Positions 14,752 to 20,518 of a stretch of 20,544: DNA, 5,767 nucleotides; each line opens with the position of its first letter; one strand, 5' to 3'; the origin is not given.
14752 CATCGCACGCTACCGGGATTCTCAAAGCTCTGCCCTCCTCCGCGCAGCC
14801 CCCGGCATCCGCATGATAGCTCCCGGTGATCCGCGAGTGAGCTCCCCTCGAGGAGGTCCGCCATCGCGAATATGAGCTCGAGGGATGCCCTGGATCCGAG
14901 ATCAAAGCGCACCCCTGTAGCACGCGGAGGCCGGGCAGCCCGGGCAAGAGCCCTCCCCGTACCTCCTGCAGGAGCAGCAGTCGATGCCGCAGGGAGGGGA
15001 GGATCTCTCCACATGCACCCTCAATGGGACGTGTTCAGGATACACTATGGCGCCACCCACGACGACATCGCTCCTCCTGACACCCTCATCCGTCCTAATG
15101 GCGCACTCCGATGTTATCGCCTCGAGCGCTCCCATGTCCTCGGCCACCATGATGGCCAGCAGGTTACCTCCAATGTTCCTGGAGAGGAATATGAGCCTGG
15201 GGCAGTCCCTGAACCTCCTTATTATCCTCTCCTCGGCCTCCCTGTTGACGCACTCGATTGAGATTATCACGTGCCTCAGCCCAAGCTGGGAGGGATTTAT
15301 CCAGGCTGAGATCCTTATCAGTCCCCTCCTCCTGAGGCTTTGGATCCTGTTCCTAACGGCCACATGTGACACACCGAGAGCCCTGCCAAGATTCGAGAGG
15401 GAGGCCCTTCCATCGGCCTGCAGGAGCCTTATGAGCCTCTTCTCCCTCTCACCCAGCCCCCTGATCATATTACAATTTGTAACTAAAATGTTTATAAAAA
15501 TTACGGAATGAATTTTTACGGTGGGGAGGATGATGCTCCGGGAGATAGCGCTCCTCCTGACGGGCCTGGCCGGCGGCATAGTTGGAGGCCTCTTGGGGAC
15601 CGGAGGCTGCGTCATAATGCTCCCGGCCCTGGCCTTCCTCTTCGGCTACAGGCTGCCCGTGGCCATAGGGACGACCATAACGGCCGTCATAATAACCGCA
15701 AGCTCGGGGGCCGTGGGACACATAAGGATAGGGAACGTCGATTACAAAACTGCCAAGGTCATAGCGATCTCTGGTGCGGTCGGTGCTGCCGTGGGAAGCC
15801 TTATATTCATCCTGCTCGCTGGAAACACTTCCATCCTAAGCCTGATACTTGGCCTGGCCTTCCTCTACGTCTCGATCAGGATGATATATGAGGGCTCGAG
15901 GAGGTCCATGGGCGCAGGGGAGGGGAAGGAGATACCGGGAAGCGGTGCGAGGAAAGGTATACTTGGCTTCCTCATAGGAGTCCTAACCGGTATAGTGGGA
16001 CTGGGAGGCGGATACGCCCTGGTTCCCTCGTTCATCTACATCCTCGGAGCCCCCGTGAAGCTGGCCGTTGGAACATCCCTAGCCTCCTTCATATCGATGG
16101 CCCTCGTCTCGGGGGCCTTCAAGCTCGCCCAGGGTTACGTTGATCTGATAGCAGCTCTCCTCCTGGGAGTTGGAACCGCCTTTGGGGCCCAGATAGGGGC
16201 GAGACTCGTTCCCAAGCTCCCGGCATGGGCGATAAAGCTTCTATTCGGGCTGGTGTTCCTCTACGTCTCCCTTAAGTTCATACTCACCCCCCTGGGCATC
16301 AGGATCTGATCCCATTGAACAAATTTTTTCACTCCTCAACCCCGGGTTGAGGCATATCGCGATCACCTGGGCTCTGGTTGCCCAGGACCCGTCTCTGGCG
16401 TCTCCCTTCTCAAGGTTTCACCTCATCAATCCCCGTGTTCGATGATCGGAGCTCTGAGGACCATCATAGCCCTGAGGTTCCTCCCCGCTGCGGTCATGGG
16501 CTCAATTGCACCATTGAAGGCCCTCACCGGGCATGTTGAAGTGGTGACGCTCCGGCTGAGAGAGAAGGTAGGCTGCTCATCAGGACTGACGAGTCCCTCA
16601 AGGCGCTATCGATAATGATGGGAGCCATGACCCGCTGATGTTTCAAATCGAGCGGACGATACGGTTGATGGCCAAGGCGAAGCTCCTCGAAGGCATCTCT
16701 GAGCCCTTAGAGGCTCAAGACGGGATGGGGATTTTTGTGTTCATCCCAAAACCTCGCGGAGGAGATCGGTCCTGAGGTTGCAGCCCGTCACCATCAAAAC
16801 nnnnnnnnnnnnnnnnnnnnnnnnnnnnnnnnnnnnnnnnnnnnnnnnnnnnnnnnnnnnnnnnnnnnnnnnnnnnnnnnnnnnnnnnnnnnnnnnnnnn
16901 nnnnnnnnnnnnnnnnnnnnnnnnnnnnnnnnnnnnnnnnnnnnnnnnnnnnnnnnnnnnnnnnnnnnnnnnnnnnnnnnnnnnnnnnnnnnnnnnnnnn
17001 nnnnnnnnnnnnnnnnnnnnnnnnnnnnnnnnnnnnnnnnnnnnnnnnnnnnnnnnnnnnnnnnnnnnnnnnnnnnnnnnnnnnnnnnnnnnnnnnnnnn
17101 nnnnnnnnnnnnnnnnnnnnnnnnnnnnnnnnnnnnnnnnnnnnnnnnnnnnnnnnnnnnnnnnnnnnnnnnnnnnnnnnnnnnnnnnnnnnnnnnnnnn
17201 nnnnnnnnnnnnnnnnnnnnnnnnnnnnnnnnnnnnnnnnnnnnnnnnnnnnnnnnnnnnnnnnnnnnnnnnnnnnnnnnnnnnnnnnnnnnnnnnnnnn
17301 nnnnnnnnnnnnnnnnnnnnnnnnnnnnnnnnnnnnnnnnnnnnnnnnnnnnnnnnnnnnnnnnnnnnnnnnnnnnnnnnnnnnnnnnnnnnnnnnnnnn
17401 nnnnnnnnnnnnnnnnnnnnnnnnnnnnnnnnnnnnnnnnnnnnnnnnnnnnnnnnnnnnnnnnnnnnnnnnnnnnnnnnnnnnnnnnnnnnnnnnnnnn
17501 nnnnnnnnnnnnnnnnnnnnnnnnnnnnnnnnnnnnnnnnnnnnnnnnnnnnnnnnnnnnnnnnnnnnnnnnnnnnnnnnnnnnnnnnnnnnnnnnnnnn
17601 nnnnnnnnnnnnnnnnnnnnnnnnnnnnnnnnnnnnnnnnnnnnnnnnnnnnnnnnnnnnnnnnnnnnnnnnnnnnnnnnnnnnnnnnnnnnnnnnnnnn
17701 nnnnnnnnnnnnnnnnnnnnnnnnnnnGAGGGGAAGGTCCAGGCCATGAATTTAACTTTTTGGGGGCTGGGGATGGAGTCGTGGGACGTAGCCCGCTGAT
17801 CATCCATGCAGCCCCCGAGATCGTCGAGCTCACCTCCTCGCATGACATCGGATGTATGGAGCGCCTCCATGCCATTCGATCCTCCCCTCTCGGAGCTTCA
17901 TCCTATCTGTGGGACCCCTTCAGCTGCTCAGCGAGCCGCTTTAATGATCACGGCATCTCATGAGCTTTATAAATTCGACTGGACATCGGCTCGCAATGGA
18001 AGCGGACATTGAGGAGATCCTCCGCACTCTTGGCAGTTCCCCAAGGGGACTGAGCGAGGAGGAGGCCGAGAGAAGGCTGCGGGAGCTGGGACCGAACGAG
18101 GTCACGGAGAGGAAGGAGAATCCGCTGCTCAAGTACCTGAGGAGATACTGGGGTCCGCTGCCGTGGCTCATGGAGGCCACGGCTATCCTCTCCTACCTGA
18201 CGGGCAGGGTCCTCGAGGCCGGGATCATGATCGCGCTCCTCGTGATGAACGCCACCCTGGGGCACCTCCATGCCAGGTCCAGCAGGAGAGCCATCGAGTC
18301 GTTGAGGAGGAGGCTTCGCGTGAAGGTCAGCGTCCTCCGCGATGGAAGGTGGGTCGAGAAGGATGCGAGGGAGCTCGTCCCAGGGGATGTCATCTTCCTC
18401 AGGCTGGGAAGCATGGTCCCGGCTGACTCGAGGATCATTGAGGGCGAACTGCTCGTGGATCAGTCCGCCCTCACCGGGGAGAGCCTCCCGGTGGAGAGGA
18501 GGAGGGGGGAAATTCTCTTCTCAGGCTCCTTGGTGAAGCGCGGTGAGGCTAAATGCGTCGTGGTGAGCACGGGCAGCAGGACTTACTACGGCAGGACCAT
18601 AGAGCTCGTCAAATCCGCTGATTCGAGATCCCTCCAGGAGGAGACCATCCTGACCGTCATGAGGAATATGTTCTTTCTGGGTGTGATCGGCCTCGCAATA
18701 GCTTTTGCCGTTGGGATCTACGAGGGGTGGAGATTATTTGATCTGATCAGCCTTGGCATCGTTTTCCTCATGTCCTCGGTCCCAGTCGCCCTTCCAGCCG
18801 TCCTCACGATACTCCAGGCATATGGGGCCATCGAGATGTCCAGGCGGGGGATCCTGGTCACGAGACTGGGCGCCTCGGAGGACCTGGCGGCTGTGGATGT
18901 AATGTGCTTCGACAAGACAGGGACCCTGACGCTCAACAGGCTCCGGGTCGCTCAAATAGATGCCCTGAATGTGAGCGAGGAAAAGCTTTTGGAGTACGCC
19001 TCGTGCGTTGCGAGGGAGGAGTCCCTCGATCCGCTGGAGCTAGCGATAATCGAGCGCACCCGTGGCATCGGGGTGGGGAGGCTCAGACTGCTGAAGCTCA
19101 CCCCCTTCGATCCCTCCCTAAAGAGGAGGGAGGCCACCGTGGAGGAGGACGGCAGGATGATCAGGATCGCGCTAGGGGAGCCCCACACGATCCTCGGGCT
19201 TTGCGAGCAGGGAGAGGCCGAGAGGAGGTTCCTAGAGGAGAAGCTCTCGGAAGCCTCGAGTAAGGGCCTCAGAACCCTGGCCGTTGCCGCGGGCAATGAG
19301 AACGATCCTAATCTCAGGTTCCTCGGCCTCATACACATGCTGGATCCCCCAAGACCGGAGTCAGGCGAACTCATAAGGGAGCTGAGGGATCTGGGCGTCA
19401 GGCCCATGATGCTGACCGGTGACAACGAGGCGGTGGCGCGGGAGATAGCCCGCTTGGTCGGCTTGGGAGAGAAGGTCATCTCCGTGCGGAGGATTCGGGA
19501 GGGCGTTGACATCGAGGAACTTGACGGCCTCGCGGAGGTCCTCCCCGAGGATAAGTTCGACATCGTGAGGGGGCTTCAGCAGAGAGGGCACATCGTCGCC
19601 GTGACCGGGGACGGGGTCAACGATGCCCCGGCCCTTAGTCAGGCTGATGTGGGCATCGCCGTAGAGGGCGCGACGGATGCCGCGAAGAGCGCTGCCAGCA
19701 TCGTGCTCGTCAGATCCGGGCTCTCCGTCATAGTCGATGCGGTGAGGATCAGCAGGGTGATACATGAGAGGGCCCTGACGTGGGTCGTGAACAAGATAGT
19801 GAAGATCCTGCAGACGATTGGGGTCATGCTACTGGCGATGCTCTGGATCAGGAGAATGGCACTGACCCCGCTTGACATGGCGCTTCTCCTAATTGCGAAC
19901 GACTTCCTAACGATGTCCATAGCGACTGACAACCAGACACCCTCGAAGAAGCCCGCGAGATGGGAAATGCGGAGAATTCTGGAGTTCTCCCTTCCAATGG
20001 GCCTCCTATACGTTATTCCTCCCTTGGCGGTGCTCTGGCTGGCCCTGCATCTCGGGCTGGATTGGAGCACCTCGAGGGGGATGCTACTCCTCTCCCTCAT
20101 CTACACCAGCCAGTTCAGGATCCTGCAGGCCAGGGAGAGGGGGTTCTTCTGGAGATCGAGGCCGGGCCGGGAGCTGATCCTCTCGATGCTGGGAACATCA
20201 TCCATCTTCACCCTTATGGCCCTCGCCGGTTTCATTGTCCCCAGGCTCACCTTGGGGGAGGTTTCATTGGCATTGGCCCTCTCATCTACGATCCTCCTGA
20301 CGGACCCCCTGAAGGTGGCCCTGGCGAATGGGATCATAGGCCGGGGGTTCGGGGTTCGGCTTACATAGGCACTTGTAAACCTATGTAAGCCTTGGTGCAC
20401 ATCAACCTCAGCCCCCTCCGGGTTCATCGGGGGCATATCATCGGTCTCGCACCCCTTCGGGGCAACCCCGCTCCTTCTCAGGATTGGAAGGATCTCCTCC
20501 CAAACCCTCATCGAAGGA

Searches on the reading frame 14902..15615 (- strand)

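Call 12: search_protein_families(library=pfam, proteins=[window:14902-15615:-], max_evalue=0.01)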
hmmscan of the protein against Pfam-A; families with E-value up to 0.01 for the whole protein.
window:14902-15615:- (237 aa): 5 families
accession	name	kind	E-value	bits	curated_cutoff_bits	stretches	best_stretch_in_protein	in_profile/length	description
PF13404.12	HTH_AsnC-type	-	5.9e-10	39.2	27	1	59-95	6-42/42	AsnC-type helix-turn-helix domain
PF13412.12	HTH_24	-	1.1e-06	28.5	21.9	1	56-101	3-48/48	Winged helix-turn-helix DNA-binding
PF08279.18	HTH_11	-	8.3e-06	26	25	1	57-102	1-46/55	HTH domain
PF12840.13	HTH_20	-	0.0012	19.2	27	1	60-101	8-49/51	Helix-turn-helix domain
PF12802.13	MarR_2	-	0.0017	18.9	27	1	53-101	2-51/61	MarR family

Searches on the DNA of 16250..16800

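Call 4: search_rna_families(source=window, start=16250, end=16800, threshold=evalue, max_evalue=10, show_alignments=3)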
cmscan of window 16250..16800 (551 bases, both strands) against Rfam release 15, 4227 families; matches with E-value up to 10: 2.
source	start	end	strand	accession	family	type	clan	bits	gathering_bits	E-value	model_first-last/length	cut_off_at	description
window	16666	16715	-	RF00601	SCARNA20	Gene; snRNA; snoRNA; scaRNA;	-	15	44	2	1-130/130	no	Small Cajal body specific RNA 20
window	16392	16450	-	RF01276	sR53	Gene; snRNA; snoRNA; CD-box;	-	10.3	49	8.9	1-60/60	no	Small nucleolar RNA sR53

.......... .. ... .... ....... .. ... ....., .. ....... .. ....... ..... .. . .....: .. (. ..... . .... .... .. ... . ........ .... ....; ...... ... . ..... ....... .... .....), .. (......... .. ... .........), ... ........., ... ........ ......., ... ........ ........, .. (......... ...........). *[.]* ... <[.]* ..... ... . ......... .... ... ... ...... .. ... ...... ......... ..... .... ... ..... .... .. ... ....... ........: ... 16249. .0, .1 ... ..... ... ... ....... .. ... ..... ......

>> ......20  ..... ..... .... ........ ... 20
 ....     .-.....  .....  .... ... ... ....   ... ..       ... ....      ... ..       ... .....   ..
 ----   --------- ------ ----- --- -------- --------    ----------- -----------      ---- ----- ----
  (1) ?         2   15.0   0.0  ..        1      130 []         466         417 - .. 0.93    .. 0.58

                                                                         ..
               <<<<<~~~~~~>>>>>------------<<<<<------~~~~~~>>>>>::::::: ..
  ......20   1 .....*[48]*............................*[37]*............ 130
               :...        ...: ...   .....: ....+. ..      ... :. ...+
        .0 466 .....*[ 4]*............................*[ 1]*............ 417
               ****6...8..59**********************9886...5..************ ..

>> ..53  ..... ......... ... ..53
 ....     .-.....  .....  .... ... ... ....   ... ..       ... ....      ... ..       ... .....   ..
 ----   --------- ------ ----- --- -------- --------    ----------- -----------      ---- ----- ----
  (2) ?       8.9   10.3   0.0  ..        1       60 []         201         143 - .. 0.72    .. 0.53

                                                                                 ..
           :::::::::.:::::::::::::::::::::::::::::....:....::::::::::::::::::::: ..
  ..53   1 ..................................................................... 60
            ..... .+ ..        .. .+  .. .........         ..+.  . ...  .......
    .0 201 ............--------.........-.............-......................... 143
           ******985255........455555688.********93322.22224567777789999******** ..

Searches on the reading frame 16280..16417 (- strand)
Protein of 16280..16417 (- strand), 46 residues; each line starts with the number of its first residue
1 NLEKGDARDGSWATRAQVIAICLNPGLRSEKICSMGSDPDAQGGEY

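Call 22: search_protein_families(library=pfam, proteins=[window:16280-16417:-], max_evalue=10)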
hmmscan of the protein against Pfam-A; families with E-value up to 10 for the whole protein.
seq(46 aa): 0 families

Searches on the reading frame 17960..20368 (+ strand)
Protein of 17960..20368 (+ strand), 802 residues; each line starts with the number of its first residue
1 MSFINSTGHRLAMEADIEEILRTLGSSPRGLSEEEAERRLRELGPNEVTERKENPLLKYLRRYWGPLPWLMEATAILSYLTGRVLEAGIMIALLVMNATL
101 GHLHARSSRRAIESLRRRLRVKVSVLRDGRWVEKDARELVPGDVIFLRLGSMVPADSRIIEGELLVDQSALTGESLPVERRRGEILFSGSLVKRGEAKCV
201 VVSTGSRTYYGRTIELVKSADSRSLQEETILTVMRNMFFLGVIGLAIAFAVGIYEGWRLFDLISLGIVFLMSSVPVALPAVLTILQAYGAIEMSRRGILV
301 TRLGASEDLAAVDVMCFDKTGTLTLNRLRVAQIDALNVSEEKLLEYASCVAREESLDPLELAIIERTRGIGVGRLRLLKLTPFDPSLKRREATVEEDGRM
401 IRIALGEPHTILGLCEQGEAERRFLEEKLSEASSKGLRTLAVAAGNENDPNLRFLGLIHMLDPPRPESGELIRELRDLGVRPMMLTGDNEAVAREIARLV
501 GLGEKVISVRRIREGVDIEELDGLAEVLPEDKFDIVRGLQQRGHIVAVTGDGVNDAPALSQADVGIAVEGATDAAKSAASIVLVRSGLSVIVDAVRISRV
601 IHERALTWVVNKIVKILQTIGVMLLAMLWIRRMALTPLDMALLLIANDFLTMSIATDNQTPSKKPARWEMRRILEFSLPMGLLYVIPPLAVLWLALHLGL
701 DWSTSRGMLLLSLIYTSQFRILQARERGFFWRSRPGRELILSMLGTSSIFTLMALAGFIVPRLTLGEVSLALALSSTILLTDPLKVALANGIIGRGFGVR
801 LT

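Call 12: search_protein_families(library=pfam, proteins=[window:17960-20368:+], max_evalue=0.01)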
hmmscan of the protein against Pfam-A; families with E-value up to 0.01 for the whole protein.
window:17960-20368:+ (802 aa): 5 families
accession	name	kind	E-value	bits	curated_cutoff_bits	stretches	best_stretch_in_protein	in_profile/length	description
PF00122.25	E1-E2_ATPase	-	2.2e-46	158.1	28.1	1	121-296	5-181/181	E1-E2 ATPase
PF00702.32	Hydrolase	-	4.5e-23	83.1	26.4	1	313-563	2-191/191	haloacid dehalogenase-like hydrolase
PF00690.31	Cation_ATPase_N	-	1.2e-13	51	20.4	1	16-78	5-69/69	Cation transporter/ATPase, N-terminus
PF08282.18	Hydrolase_3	-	0.00034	20.9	20.9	1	546-583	206-243/255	haloacid dehalogenase-like hydrolase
PF12710.13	HAD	-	0.00049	21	27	1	465-559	87-188/189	haloacid dehalogenase-like hydrolase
